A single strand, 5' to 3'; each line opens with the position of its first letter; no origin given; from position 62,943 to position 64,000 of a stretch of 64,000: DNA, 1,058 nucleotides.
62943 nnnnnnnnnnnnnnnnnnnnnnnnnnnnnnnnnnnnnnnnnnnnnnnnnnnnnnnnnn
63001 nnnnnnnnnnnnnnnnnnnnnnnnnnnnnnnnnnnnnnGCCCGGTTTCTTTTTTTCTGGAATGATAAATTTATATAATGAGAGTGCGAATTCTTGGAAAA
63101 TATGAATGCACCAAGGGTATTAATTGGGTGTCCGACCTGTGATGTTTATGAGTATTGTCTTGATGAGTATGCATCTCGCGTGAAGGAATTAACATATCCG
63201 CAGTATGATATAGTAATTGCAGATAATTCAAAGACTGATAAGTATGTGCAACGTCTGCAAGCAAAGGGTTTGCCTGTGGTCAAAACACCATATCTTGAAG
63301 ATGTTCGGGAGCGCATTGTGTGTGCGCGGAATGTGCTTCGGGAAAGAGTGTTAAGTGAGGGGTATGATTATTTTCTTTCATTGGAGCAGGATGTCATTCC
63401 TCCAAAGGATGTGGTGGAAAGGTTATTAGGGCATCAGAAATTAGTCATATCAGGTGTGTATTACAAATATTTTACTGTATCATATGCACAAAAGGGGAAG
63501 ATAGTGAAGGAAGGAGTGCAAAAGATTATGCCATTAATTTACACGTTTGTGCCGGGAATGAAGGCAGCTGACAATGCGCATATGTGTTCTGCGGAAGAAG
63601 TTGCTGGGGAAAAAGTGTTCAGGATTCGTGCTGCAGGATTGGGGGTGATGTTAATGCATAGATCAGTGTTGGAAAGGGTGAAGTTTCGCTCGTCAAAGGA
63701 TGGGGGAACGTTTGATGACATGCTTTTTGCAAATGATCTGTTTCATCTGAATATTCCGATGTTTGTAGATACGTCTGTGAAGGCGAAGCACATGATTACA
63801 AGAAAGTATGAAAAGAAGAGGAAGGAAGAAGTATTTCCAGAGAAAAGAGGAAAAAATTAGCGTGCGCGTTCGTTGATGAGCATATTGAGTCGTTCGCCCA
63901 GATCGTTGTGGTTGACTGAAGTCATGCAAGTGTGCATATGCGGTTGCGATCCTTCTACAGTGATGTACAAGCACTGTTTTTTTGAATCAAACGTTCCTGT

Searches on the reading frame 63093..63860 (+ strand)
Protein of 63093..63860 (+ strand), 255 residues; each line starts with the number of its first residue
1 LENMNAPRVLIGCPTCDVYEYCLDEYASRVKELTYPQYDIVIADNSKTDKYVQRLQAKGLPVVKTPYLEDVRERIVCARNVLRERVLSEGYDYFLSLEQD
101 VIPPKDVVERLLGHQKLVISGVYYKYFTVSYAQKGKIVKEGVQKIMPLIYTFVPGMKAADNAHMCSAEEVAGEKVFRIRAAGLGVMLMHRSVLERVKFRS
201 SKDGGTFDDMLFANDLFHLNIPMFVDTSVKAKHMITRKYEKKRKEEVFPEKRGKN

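Call 47: search_protein_families(library=pfam, proteins=[window:63093-63860:+], max_evalue=0.001)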
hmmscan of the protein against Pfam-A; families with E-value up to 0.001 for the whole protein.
window:63093-63860:+ (255 aa): 1 family
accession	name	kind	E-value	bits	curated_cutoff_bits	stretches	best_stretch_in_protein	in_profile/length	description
PF03452.20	Anp1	-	8.1e-05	22.6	28.8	0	72-120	118-167/263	Anp1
